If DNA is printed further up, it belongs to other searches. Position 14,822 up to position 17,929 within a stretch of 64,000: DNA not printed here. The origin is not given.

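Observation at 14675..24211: Streamlined T4SS: VirB3::VirB4 fusion, VirB2/5/6/8/9/10-like genes and VirD4, but no VirB11 or VirB1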

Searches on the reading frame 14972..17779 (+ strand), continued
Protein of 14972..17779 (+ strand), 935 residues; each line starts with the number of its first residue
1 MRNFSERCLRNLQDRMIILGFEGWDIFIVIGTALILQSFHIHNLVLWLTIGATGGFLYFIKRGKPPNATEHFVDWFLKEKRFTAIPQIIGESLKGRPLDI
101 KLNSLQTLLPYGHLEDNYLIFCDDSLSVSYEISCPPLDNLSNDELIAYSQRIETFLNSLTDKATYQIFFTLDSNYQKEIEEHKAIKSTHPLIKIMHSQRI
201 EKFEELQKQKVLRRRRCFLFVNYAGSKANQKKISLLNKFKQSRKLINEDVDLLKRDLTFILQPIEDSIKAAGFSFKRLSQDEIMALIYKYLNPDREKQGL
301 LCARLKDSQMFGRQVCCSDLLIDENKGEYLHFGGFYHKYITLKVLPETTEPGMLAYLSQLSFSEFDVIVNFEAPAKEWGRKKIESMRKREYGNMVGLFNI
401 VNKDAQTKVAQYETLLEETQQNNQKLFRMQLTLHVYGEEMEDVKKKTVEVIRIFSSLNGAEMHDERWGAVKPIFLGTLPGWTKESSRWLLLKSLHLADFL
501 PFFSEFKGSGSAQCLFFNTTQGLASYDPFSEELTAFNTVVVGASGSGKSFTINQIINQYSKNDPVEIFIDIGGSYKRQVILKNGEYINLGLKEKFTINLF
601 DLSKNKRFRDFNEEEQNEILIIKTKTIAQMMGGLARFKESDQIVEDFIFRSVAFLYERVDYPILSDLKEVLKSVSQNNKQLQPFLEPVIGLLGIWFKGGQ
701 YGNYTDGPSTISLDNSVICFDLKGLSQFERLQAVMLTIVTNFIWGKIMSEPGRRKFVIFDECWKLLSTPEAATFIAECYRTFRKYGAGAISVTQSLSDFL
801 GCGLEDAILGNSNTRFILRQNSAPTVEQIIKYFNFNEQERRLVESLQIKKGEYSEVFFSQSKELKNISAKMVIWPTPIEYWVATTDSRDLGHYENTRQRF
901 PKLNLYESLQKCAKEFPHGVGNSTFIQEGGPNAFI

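Call 34: get_annotated_region(hit=H1, flank=12000)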
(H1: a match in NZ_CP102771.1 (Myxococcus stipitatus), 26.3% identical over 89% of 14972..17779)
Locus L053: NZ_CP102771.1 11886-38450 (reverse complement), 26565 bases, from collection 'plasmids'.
description: Myxococcus stipitatus strain YRE12 plasmid pYRE, complete sequence
organism: Myxococcus stipitatus (NCBI taxid 83455)
taxonomy: Bacteria; Myxococcota; Myxococcia; Myxococcales; Myxococcaceae; Myxococcus; Myxococcus stipitatus
host: -; source: -; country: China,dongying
typing (MOB-suite, as given by PLSDB): non-mobilizable
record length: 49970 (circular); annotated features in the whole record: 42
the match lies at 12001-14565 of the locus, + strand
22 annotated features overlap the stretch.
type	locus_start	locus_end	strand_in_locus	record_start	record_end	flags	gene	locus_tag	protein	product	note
CDS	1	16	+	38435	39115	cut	-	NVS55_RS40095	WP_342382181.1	hypothetical protein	-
CDS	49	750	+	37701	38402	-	-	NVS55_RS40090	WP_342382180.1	TIGR02269 family lipoprotein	-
CDS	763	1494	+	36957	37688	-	-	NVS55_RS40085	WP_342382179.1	double-CXXCG motif protein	-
CDS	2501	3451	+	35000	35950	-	-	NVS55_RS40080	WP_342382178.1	ArdC-like ssDNA-binding domain-containing protein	-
CDS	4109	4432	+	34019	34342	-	-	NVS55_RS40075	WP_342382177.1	hypothetical protein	-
CDS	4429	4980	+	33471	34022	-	-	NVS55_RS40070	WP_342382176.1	hypothetical protein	-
CDS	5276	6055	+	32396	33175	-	-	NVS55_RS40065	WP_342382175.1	ParA family protein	-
CDS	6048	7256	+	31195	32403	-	-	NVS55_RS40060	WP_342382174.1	ParB/RepB/Spo0J family partition protein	-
CDS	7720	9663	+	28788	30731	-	-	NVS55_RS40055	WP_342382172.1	TraM recognition domain-containing protein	-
CDS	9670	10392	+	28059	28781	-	-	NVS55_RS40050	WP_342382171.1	hypothetical protein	-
CDS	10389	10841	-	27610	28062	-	-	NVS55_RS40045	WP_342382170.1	hypothetical protein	-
CDS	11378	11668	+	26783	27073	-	-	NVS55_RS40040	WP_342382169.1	hypothetical protein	-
CDS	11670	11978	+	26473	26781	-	-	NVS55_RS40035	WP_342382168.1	hypothetical protein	-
CDS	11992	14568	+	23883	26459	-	-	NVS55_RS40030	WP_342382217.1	ATP-binding protein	-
CDS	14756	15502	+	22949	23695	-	-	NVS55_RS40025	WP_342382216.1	hypothetical protein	-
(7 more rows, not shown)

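Call 56: search_protein_families(library=pfam, proteins=[L018:4905-5861:+, L018:5795-7048:+, L015:6490-7341:+, L008:6714-7580:+, L008:7921-8868:+, L003:6735-7703:+, L003:7730-8548:+, L009:7406-8740:+, L025:6929-8002:+, L023:6424-8697:+], max_evalue=0.001)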
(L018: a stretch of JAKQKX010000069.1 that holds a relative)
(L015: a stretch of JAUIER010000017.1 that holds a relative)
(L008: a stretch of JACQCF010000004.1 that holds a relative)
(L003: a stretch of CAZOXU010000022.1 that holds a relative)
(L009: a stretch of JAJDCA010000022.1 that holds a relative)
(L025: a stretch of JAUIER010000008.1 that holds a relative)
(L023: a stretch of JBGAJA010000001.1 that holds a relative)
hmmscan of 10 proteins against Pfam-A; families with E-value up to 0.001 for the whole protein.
L018:4905-5861:+ (318 aa): 0 families

L018:5795-7048:+ (417 aa): 5 families
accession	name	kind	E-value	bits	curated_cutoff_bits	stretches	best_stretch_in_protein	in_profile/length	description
PF08448.16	PAS_4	-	1.9e-24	86.4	23.1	2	99-209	1-109/110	PAS fold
PF13426.13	PAS_9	-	3.8e-24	85.4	27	2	222-323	3-103/103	PAS domain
PF00989.32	PAS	-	3.4e-16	59.7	22.6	1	217-321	8-113/113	PAS fold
PF08447.18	PAS_3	-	4.9e-10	40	25.6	1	234-318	3-89/89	PAS fold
PF00196.25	GerE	-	0.00026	21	23.5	1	374-416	2-44/57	Bacterial regulatory proteins, luxR family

L015:6490-7341:+ (283 aa): 0 families

L008:6714-7580:+ (288 aa): 0 families

L008:7921-8868:+ (315 aa): 0 families

L003:6735-7703:+ (322 aa): 6 families
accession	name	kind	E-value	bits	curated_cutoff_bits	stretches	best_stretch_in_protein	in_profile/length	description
PF13462.12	Thioredoxin_4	-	3.9e-27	95.9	23.2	1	121-277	5-162/165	Thioredoxin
PF01323.26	DSBA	-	3.4e-18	66.5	25.6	1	132-266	1-177/191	DSBA-like thioredoxin domain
PF19335.5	HMBD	-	1.3e-12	47.9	23.6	1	294-319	2-27/28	Heavy metal binding domain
PF13098.12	Thioredoxin_2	-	1.3e-06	29.2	27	1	130-265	6-85/104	Thioredoxin-like domain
PF00085.26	Thioredoxin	-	8e-06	26.3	23.5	0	129-165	18-54/103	Thioredoxin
PF13192.12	Thioredoxin_3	-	0.00011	22.6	24.8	0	229-264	25-58/76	Thioredoxin domain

L003:7730-8548:+ (272 aa): 2 families
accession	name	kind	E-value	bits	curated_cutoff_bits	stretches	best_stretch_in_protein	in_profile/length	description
PF03824.22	NicO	-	1.9e-28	100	27.7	1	14-266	2-282/287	High-affinity nickel-transport protein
PF13386.12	DsbD_2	-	3.9e-06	27.3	24.9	0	47-237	30-189/199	Cytochrome C biogenesis protein transmembrane region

L009:7406-8740:+ (444 aa): 1 family
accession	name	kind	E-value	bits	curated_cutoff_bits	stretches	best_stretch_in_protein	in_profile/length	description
PF11805.13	DUF3326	-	1.5e-91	307.4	25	1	76-415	1-336/337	Protein of unknown function (DUF3326)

L025:6929-8002:+ (357 aa): 7 families
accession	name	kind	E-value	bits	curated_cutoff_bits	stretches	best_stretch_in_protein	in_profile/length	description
PF08448.16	PAS_4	-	3.2e-16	60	23.1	1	16-128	2-109/110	PAS fold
PF13426.13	PAS_9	-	2.2e-13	50.8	27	1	140-242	2-102/103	PAS domain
PF00989.32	PAS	-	5.1e-12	46.2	22.6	1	131-240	3-112/113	PAS fold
PF00196.25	GerE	-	8.3e-11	41.8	23.5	1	285-335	1-51/57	Bacterial regulatory proteins, luxR family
PF13188.13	PAS_8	-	1.1e-07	31.9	21.8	0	130-186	2-55/65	PAS domain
PF08281.18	Sigma70_r4_2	-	1.2e-05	25.3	25.7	1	284-321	8-46/54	Sigma-70, region 4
PF08447.18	PAS_3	-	0.00048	20.8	25.6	0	154-237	2-88/89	PAS fold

L023:6424-8697:+ (757 aa): 5 families
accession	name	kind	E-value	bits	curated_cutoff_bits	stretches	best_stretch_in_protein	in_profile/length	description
PF00122.25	E1-E2_ATPase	-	2.3e-57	193.9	28.1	1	242-422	2-180/181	E1-E2 ATPase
PF00702.32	Hydrolase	-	2.2e-37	129.8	26.4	1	440-656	2-190/191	haloacid dehalogenase-like hydrolase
PF19335.5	HMBD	-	2.7e-12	46.9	23.6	1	56-81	2-27/28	Heavy metal binding domain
PF08282.18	Hydrolase_3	-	7.3e-09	36.2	20.9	1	627-689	193-255/255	haloacid dehalogenase-like hydrolase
PF04945.19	YHS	-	1.8e-07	31.4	30.3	1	2-38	1-37/47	YHS domain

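Call 60: search_protein_families(library=pfam, proteins=[L033:8726-9295:+, L033:9329-9631:+, L033:12387-13079:+, L033:13981-14520:+, L033:14517-14948:+, L033:14948-15850:+, L033:15810-17228:+, L033:17185-18159:+, L033:18374-18976:+, L033:18987-19235:+], max_evalue=0.05)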
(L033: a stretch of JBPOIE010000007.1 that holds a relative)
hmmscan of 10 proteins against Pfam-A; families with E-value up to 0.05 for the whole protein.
L033:8726-9295:+ (189 aa): 1 family
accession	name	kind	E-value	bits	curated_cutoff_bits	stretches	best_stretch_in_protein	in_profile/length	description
PF12276.13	DUF3617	-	0.002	19.4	24.5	1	83-182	4-106/106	Protein of unknown function (DUF3617)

L033:9329-9631:+ (100 aa): 2 families
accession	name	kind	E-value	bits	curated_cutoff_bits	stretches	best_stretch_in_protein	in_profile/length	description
PF04956.18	TrbC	-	1e-08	35.7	27.9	1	1-95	1-98/98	TrbC/VIRB2 pilin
PF18895.5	T4SS_pilin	-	0.0028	18.1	26.6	1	43-95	14-71/71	Type IV secretion system pilin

L033:12387-13079:+ (230 aa): 0 families

L033:13981-14520:+ (179 aa): 0 families

L033:14517-14948:+ (143 aa): 3 families
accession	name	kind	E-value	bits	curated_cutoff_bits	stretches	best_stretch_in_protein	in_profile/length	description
PF13629.12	T2SS-T3SS_pil_N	-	0.00034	20.7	23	1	55-121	3-71/72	Pilus formation protein N terminal region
PF03524.21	CagX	-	0.0078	16.5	34.2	1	56-143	13-97/198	Conjugal transfer protein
PF01299.22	Lamp2-like_luminal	-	0.028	14.7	27.2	1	18-76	19-78/148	Lysosome-associated membrane glycoprotein 2-like, luminal domains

L033:14948-15850:+ (300 aa): 2 families
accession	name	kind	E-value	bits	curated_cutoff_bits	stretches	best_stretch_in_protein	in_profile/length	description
PF03743.19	TrbI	-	1.8e-19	70.7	35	1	119-289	2-183/188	Bacterial conjugation TrbI-like protein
PF12508.14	Transposon_TraM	-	4.6e-05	24.5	25.1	1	135-241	14-104/145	Conjugative transposon, TraM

L033:15810-17228:+ (472 aa): 5 families
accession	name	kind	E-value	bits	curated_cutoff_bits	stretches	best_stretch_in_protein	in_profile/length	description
PF01580.24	FtsK_SpoIIIE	-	7.2e-19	68.6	24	1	217-408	21-219/221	FtsK/SpoIIIE family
PF12846.13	AAA_10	-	0.00089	18.8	27.5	0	383-439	258-313/362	AAA-like domain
PF01935.23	DUF87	-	0.0016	19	23.2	1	218-258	3-48/220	Helicase HerA, central domain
PF13555.12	AAA_29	-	0.019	15.2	27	1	227-261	16-50/61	P-loop containing region of AAA domain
PF00437.27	T2SSE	-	0.045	12.8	24.9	0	232-259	141-168/370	Type II/IV secretion system protein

L033:17185-18159:+ (324 aa): 2 families
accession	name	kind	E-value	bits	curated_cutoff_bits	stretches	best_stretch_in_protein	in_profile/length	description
PF03501.21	S10_plectin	-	0.00049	20.6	26.9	1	65-120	27-78/93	Plectin/S10 domain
PF03965.22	Penicillinase_R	-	0.032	15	22.6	0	45-98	1-56/115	Penicillinase repressor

L033:18374-18976:+ (200 aa): 1 family
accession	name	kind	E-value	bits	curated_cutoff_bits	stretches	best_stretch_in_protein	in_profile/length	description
PF16652.11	PH_13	-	0.0061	16.9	27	1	31-86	83-141/155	Pleckstrin homology domain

L033:18987-19235:+ (82 aa): 2 families
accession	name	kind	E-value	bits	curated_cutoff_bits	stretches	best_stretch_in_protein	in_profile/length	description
PF12728.13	HTH_17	-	9.5e-10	39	27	1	31-72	1-42/51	Helix-turn-helix domain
PF08281.18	Sigma70_r4_2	-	0.012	15.7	25.7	1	32-56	27-51/54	Sigma-70, region 4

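Call 68: search_protein_families(library=pfam, proteins=[L011:11016-11915:+, L019:13396-14295:+, L005:39-1916:+], max_evalue=0.001)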
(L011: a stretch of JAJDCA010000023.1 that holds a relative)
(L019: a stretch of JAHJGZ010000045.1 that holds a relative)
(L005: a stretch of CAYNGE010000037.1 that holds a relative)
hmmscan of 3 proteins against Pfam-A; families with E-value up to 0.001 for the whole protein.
L011:11016-11915:+ (299 aa): 1 family
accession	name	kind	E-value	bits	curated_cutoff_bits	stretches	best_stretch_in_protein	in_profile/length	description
PF01580.24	FtsK_SpoIIIE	-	5.2e-24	85.4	24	1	8-138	12-144/221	FtsK/SpoIIIE family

L019:13396-14295:+ (300 aa): 1 family
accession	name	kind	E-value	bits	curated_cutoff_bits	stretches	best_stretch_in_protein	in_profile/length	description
PF02811.25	PHP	-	6e-05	23.9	26.4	1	5-92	1-92/164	PHP domain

L005:39-1916:+ (625 aa): 4 families
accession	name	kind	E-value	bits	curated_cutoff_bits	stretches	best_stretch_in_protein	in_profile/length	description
PF01935.23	DUF87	-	5.1e-38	131.8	23.2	1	133-433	1-219/220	Helicase HerA, central domain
PF05872.18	HerA_C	-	4e-09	36.1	22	1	447-511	252-316/502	Helicase HerA-like C-terminal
PF10412.15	TrwB_AAD_bind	-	7.4e-08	32.1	20.5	1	152-206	12-62/387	Type IV secretion-system coupling protein DNA-binding domain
PF01580.24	FtsK_SpoIIIE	-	4.6e-07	29.9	24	1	142-179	27-63/221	FtsK/SpoIIIE family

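Call 73: get_annotated_region(hit=H2, flank=200)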
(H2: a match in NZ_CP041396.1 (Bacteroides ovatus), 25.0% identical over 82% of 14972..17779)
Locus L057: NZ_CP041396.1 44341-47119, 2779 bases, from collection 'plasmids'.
description: Bacteroides ovatus strain 3725 D1 iv plasmid unnamed1, complete sequence
organism: Bacteroides ovatus (NCBI taxid 28116)
taxonomy: Bacteria; Bacteroidota; Bacteroidia; Bacteroidales; Bacteroidaceae; Bacteroides; Bacteroides ovatus
host: -; source: Homo sapiens,cell culture; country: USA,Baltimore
typing (MOB-suite, as given by PLSDB): mobilizable; relaxase MOBP
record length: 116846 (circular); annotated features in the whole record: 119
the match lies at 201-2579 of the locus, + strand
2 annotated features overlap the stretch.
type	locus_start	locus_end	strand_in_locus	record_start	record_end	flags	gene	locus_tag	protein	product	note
CDS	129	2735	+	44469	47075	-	-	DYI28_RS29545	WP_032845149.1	DUF3875 domain-containing protein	-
CDS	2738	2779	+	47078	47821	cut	-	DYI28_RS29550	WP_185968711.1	Bro-N domain-containing protein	-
